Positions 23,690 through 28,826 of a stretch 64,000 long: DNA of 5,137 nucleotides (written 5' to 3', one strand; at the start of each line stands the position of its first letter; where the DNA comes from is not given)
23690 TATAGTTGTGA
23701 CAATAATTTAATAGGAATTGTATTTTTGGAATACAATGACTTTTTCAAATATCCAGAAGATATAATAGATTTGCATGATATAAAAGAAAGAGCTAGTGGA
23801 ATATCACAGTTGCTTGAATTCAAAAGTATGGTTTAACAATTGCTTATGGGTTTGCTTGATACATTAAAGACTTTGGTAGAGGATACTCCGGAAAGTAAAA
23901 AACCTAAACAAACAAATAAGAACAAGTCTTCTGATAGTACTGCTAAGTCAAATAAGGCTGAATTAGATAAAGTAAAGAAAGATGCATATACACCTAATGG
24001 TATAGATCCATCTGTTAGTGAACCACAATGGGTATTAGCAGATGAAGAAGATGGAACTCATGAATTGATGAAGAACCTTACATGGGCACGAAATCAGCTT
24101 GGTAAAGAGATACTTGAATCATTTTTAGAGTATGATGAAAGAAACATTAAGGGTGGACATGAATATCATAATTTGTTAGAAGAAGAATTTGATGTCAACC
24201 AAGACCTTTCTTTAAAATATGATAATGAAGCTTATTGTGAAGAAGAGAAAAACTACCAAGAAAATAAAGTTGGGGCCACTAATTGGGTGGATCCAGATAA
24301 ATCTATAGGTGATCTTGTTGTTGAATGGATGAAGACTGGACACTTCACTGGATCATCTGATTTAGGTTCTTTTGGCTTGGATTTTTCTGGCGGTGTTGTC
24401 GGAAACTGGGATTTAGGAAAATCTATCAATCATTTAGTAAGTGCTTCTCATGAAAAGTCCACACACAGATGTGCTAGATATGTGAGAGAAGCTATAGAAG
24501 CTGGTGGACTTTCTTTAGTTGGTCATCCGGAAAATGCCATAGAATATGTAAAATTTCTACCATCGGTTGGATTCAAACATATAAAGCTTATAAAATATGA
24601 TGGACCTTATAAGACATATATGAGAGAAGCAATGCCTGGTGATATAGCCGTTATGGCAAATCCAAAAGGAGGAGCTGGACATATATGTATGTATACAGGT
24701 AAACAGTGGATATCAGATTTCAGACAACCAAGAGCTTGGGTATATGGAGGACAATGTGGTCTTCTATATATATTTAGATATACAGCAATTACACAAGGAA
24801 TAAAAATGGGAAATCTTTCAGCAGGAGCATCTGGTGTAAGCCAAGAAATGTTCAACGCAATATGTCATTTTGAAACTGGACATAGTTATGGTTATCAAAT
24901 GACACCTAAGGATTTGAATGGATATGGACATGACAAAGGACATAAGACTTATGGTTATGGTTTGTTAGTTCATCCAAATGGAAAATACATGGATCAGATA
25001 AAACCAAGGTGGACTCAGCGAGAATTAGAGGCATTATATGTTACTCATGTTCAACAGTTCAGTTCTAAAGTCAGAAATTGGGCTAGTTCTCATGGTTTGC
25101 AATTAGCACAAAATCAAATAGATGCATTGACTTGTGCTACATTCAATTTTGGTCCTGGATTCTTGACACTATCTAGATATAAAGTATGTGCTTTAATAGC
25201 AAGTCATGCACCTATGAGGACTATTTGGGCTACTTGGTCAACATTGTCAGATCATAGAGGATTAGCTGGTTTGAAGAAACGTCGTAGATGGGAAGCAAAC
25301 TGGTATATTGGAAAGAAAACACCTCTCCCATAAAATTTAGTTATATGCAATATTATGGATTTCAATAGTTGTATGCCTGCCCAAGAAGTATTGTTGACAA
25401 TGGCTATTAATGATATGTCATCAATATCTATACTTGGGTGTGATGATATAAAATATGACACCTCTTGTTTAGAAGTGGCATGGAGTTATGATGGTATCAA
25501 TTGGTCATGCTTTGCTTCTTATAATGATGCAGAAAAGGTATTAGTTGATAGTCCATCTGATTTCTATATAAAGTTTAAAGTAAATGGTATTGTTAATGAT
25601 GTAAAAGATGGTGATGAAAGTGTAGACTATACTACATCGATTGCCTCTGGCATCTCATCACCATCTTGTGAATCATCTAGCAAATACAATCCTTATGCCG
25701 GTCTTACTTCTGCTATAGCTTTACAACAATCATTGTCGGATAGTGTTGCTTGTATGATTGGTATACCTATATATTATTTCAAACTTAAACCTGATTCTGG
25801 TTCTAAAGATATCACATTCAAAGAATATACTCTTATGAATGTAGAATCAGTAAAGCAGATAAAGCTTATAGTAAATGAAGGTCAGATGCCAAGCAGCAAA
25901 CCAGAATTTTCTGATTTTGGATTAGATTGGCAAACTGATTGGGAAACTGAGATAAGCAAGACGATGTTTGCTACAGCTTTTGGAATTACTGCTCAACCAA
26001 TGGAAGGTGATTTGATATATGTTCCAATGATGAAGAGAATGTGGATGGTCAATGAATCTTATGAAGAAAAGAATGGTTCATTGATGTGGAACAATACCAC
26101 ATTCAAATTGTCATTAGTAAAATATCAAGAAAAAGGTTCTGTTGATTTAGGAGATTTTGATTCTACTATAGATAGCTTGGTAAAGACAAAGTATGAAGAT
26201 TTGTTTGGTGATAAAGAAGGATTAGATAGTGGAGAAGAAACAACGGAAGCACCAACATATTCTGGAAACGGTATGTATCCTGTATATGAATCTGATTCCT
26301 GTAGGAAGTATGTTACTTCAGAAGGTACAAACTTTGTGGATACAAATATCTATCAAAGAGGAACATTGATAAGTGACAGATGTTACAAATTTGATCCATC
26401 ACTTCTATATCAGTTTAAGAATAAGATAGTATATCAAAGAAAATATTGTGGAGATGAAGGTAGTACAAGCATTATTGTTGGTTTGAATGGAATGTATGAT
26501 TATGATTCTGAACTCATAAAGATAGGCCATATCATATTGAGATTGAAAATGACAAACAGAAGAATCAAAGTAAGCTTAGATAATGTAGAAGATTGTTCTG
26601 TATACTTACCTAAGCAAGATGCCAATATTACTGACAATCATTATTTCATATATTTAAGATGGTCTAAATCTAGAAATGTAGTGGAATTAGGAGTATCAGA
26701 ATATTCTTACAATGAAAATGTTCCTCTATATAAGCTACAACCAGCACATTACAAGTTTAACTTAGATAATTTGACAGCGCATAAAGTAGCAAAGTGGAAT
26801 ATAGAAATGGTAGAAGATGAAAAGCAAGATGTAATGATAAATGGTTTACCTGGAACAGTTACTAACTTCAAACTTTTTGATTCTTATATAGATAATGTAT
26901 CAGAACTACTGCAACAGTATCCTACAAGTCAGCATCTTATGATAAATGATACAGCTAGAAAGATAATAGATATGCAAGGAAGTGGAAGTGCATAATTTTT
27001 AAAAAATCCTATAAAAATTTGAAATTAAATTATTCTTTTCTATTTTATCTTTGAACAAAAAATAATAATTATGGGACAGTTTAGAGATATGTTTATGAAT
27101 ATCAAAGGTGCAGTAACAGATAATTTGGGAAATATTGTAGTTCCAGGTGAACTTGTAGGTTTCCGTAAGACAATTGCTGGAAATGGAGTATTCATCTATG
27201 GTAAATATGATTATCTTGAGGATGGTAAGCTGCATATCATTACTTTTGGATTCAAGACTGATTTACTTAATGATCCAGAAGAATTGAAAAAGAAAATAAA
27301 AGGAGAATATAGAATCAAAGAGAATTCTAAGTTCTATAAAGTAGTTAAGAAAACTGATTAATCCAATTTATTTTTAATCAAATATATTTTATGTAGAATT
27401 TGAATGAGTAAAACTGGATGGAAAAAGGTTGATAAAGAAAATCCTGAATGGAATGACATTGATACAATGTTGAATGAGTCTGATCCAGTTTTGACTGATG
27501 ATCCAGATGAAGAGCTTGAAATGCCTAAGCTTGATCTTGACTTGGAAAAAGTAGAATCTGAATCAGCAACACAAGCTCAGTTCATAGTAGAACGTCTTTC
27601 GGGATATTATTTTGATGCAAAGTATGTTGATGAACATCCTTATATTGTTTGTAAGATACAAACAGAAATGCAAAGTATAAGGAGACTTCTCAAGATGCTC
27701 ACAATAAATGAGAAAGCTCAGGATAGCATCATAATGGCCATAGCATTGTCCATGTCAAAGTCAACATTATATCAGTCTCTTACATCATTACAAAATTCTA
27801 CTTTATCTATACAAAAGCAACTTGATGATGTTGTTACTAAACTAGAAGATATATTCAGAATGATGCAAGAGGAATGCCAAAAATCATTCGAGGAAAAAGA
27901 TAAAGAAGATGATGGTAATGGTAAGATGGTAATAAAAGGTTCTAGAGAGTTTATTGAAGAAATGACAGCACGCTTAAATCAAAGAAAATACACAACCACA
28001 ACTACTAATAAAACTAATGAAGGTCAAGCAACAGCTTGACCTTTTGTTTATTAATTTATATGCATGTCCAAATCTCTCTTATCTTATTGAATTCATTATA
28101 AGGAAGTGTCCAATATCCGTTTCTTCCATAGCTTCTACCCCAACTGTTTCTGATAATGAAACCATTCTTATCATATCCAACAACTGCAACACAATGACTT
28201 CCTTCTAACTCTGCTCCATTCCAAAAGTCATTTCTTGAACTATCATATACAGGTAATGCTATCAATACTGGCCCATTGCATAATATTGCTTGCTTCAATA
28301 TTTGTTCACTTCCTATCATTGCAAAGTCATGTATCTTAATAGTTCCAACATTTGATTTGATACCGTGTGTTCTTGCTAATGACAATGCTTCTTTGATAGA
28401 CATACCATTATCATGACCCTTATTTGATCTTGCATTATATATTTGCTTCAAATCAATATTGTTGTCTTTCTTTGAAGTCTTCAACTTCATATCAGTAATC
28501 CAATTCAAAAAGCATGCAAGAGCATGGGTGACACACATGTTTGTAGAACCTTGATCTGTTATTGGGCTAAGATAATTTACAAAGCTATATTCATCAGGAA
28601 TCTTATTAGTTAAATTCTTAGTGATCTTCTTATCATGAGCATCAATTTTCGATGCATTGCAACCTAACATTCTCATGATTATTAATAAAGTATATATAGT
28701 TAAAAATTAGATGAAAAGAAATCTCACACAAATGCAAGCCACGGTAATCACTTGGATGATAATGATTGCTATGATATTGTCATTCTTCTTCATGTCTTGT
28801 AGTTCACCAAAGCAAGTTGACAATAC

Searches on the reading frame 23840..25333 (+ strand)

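Call 13: search_protein_families(library=pfam, proteins=[window:23840-25333:+])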
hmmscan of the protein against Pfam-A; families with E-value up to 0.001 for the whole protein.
window:23840-25333:+ (497 aa): 1 family
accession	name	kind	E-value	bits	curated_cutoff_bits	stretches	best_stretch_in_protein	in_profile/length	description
PF00959.24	Phage_lysozyme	-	6.9e-10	39.8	22.3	1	362-485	11-125/125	Phage lysozyme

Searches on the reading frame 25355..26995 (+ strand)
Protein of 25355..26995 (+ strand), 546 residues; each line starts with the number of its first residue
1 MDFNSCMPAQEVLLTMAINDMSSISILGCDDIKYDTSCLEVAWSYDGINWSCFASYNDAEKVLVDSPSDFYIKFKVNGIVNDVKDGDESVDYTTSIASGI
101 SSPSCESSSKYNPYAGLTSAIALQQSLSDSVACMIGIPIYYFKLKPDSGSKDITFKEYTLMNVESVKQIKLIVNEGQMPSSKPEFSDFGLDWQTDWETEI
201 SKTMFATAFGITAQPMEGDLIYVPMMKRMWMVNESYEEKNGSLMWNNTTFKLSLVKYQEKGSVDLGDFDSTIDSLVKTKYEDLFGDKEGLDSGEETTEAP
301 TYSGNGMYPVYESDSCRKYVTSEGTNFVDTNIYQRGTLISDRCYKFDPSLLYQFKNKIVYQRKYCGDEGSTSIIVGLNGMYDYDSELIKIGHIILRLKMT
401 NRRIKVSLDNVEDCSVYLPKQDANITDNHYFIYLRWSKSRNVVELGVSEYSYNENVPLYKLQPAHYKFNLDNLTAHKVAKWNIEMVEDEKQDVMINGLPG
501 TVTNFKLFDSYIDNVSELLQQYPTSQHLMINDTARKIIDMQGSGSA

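Call 13: search_protein_families(library=pfam, proteins=[window:25355-26995:+])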
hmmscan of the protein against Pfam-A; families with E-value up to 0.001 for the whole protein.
window:25355-26995:+ (546 aa): 1 family
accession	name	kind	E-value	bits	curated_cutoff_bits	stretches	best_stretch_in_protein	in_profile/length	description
PF11649.13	T4_neck-protein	-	0.00033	20.5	25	1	133-261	55-181/278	Virus neck protein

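Call 27: search_dna_similar(query=window:25355-26995:+, collection=phages, mode=protein, max_rows=15)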
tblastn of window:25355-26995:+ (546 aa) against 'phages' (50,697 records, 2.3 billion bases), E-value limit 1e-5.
Records with a match: 11; places in all: 11; records where one place covers at least 80% of the query: 0.
Best place of each record, by identity: <60% 11.
By first word of the organism name: Tenacibaculum 5; Sphingomonas 2; uncultured 2; Chryseobacterium 2.
By host as written in the record: Tenacibaculum maritimum 3; Sphingomonas paucimobilis, Felix d'Herelle Reference Center for Phages host ... 2; - 2; Tenacibaculum sp. 2; Chryseobacterium indologenes MA9 2.
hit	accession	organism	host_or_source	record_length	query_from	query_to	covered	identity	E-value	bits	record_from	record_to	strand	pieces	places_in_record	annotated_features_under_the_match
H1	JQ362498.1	Sphingomonas phage PAU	Sphingomonas paucimobilis, Felix ...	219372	111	302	35%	29.4%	1e-16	90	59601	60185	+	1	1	88: gp88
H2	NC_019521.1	Sphingomonas phage PAU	Sphingomonas paucimobilis, Felix ...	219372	111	302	35%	29.4%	1e-16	90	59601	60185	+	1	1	88: gp88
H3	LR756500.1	uncultured phage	metagenomic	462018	111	264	28%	35.7%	7e-21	103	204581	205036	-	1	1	record has no annotation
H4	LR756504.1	uncultured phage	metagenomic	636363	111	287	32%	30.9%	5e-16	88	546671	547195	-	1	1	record has no annotation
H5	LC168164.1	Tenacibaculum phage pT24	Tenacibaculum sp.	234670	112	306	36%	25.5%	2e-7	60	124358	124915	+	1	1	hypothetical protein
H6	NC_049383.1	Tenacibaculum phage pT24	Tenacibaculum sp.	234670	112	306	36%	25.5%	2e-7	60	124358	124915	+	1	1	hypothetical protein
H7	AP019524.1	Tenacibaculum phage PTm1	Tenacibaculum maritimum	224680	111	296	34%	26.3%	3e-16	89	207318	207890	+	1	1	neck protein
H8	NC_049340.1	Tenacibaculum phage PTm1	Tenacibaculum maritimum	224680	111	296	34%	26.3%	3e-16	89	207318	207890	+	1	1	neck protein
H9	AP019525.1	Tenacibaculum phage PTm5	Tenacibaculum maritimum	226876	111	296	34%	26.3%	3e-16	89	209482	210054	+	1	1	neck protein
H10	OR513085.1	Chryseobacterium phage MA9V-2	Chryseobacterium indologenes MA9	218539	111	232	22%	28.7%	3e-10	69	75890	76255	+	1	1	neck protein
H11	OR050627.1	Chryseobacterium phage MA9V-1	Chryseobacterium indologenes MA9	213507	111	232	22%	27.0%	1e-9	67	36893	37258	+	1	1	hypothetical protein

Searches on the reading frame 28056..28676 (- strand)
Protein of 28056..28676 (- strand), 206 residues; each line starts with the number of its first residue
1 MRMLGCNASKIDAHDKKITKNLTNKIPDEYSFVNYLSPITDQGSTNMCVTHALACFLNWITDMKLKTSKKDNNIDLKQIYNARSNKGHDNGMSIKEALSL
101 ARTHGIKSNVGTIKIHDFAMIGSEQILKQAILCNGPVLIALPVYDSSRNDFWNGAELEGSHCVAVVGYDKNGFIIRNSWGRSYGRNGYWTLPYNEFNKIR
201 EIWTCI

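Call 35: search_protein_families(library=pfam, max_evalue=0.01, proteins=[window:28056-28676:-])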
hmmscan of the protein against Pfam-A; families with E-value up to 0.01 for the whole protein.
window:28056-28676:- (206 aa): 2 families
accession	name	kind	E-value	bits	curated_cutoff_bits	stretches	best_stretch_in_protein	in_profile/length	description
PF00112.29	Peptidase_C1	-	1.7e-10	41.8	20.7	1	111-195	109-206/220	Papain family cysteine protease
PF13529.12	Peptidase_C39_2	-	0.0066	17.5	24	0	125-179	90-143/143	Peptidase_C39 like family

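Call 36: search_protein_families(library=phrogs, max_evalue=0.001, proteins=[window:28056-28676:-])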
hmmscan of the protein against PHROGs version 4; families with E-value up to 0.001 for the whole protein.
window:28056-28676:- (206 aa): 1 family
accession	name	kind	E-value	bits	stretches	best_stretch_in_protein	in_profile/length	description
phrog_16701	-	other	9.7e-15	55.6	1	20-198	22-218/234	peptidase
